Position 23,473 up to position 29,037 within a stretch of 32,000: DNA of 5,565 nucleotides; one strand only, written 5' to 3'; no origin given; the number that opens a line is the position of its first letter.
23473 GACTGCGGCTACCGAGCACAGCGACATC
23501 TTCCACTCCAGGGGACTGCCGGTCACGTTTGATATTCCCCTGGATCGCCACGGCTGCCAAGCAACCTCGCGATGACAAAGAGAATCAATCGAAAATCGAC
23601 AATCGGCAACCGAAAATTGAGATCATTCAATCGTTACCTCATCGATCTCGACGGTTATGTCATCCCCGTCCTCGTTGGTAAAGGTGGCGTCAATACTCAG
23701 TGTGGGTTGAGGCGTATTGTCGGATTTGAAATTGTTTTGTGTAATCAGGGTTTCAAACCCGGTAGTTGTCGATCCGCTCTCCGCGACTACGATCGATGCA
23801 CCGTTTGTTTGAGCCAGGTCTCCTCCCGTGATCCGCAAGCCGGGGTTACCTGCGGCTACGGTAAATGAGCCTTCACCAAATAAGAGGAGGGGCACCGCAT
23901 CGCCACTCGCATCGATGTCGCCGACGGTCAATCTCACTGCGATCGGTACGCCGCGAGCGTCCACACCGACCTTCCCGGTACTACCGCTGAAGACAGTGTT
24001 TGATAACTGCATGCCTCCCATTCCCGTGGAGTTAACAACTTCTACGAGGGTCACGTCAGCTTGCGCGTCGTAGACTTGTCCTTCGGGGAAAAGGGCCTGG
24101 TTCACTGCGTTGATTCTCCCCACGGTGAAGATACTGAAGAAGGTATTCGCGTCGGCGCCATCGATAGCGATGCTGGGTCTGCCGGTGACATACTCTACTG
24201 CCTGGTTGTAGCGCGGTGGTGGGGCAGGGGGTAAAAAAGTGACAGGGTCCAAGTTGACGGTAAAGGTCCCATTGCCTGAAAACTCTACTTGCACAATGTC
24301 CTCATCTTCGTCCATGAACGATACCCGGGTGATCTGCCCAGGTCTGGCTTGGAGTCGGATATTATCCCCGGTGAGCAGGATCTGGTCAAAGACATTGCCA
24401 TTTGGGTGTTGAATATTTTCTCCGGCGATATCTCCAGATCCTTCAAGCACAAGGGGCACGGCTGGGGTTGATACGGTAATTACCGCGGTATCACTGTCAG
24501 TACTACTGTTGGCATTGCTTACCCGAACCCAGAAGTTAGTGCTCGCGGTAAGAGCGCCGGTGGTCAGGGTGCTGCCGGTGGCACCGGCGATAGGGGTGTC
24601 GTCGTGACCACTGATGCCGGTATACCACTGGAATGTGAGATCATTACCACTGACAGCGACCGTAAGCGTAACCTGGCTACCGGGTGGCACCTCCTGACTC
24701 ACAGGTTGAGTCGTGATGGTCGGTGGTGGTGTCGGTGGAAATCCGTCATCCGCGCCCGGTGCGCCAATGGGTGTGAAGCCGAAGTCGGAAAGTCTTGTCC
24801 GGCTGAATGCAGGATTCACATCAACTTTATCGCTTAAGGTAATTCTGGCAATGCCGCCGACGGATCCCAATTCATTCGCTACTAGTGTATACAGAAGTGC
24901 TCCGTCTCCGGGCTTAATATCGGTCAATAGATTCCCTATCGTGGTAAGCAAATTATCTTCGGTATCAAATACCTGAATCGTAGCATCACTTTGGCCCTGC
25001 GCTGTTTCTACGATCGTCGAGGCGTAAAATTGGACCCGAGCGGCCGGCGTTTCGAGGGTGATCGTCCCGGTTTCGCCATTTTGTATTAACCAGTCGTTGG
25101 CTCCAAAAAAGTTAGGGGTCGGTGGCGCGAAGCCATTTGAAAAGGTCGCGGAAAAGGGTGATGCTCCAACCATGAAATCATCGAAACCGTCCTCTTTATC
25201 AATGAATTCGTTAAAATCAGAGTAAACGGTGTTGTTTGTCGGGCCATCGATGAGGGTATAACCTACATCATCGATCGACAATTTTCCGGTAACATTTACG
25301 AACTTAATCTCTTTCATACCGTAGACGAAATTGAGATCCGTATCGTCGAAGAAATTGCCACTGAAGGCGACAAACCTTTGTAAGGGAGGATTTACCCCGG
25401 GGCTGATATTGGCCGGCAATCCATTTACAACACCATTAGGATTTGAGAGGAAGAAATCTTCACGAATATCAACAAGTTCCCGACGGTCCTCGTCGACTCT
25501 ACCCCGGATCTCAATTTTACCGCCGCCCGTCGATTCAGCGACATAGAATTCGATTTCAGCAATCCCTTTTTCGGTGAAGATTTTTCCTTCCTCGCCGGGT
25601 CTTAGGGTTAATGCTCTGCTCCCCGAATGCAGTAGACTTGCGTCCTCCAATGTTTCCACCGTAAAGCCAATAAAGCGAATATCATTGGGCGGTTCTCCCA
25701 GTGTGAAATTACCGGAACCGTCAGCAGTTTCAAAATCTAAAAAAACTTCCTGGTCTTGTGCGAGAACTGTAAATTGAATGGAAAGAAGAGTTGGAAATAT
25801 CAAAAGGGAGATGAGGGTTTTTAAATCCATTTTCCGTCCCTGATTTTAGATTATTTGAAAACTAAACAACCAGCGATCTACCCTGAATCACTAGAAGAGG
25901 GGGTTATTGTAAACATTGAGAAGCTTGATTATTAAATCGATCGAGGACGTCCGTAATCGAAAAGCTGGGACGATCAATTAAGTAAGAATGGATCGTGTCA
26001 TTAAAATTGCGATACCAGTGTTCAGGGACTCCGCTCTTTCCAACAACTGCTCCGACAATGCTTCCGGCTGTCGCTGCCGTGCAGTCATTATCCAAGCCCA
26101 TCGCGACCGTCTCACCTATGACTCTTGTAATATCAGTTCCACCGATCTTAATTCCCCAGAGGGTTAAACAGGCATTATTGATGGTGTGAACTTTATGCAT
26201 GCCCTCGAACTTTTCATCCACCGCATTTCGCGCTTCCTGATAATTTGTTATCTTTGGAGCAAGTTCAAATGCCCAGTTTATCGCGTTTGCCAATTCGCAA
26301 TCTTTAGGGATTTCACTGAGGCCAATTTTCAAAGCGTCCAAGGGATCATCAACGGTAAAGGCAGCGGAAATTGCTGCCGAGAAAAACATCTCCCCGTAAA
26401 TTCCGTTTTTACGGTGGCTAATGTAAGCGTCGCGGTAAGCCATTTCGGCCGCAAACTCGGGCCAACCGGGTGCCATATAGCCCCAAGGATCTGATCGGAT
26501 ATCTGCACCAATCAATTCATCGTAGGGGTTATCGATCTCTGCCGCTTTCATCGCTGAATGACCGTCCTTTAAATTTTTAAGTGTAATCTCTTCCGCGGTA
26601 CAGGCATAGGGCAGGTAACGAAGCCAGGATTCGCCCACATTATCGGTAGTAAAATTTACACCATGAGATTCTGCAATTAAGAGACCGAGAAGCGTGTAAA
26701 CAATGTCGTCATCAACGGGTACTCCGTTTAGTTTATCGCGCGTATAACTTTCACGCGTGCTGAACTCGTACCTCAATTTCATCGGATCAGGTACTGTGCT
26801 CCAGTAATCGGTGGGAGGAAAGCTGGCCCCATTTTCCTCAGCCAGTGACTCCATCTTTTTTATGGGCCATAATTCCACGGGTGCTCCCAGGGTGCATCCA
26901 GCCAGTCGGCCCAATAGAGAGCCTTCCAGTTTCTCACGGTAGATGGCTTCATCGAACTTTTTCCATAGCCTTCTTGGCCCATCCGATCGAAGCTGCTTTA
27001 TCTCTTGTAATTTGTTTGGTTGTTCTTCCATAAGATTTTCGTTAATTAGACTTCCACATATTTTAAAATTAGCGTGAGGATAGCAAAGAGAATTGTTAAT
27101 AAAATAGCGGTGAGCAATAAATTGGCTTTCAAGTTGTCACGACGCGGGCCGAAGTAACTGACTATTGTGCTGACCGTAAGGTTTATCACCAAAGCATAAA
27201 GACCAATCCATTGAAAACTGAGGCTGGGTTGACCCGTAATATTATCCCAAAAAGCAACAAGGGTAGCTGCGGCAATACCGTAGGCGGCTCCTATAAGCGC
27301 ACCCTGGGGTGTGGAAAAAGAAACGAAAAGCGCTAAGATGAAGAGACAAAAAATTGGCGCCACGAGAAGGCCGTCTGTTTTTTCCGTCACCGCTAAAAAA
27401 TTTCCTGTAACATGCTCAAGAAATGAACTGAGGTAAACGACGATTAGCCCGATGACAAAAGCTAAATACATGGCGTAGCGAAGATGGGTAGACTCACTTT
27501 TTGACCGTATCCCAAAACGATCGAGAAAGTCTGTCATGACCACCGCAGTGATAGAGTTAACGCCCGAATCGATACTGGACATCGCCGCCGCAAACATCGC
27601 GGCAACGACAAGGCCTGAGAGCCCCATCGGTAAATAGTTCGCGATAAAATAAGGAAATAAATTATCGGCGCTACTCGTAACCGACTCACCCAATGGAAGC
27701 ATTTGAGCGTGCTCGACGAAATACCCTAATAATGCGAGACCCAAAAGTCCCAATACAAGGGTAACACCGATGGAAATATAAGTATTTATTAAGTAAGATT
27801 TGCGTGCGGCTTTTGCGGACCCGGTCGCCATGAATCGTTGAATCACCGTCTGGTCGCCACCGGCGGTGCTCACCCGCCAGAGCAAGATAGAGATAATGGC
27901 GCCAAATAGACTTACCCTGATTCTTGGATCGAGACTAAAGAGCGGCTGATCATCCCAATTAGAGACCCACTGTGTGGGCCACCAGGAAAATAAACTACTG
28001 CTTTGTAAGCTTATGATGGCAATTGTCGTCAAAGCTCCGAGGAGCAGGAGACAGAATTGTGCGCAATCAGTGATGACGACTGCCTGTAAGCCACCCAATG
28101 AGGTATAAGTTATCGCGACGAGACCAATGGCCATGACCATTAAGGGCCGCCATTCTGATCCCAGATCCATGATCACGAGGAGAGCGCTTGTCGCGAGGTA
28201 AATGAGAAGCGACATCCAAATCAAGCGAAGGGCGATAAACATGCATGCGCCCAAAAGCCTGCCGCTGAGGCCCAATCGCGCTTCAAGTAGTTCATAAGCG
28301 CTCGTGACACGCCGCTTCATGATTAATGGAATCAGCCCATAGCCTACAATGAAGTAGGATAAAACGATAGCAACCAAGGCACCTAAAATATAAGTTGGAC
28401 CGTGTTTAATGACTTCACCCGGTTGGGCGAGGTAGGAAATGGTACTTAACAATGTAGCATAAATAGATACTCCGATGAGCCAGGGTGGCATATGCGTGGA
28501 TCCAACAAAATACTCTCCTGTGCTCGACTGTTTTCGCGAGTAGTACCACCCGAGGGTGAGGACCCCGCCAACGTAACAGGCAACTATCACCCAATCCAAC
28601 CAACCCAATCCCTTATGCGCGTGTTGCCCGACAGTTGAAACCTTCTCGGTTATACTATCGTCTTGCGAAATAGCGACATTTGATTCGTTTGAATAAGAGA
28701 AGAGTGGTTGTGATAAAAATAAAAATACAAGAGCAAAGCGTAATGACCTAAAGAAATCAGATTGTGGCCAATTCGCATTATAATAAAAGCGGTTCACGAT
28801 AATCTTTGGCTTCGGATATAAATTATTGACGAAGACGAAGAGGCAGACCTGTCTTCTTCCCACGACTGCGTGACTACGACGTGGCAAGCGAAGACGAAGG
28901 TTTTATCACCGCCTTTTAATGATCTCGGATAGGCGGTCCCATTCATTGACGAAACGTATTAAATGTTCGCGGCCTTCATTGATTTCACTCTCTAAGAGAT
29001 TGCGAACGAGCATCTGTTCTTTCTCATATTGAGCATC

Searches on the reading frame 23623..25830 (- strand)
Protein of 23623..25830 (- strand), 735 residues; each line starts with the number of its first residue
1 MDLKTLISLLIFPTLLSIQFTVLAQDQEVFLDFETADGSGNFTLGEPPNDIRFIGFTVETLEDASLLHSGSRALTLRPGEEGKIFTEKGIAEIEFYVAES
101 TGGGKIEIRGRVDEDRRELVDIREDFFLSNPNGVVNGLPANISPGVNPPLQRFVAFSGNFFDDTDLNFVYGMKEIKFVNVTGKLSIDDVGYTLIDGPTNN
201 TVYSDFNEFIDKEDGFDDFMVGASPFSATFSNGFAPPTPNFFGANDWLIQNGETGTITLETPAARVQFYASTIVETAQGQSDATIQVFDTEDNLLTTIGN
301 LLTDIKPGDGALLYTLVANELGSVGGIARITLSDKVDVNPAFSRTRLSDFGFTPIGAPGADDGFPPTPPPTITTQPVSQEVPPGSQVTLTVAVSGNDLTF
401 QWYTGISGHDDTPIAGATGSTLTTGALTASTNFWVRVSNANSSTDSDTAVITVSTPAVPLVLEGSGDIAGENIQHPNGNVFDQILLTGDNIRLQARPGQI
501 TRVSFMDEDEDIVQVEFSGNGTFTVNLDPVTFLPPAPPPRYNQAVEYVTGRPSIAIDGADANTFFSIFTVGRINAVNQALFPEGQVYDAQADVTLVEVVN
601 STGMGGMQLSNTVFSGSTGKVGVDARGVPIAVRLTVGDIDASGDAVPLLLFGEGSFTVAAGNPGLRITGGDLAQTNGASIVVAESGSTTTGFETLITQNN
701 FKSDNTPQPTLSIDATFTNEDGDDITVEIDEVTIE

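Call 12: search_protein_families(library=pfam, proteins=[window:23623-25830:-])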
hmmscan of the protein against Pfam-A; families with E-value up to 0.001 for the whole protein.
window:23623-25830:- (735 aa): 2 families
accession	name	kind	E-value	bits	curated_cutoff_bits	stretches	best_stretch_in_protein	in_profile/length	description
PF19081.6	Ig_7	-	1.2e-08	35.6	27.3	1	373-453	5-80/84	Ig-like domain CHU_C associated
PF13927.12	Ig_3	-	3.1e-05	24.8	30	1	369-430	1-69/78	Immunoglobulin domain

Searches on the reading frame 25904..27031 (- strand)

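Call 12: search_protein_families(library=pfam, proteins=[window:25904-27031:-])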
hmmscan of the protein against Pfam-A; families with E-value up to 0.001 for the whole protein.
window:25904-27031:- (375 aa): 1 family
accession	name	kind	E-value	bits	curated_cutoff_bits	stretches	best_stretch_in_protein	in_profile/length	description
PF03747.19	ADP_ribosyl_GH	-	2.7e-43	149.2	26.2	1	37-338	1-287/287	ADP-ribosylglycohydrolase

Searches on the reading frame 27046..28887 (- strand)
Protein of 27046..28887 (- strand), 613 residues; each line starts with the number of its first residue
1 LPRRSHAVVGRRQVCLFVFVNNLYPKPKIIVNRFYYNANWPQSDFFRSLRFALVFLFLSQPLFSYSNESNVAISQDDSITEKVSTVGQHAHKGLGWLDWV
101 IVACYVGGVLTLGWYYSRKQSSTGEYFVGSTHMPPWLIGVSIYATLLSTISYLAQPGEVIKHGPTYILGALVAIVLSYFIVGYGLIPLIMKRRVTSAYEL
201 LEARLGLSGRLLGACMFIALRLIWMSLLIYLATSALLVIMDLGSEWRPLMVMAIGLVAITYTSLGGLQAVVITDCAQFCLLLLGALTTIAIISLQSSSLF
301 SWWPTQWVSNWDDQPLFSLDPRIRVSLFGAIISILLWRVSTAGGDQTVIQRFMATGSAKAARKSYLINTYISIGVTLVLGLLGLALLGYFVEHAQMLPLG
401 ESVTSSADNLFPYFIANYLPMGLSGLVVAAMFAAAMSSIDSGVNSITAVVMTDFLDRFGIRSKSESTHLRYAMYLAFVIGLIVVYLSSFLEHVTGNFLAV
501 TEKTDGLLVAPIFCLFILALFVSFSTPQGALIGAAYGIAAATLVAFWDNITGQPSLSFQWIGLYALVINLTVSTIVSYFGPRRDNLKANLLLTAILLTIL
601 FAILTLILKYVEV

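Call 12: search_protein_families(library=pfam, proteins=[window:27046-28887:-])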
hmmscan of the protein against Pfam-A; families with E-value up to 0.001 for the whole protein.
window:27046-28887:- (613 aa): 1 family
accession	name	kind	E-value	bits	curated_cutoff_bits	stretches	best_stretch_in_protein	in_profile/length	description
PF00474.23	SSF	-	7.3e-30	104.6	22.8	1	126-537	1-406/406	Sodium:solute symporter family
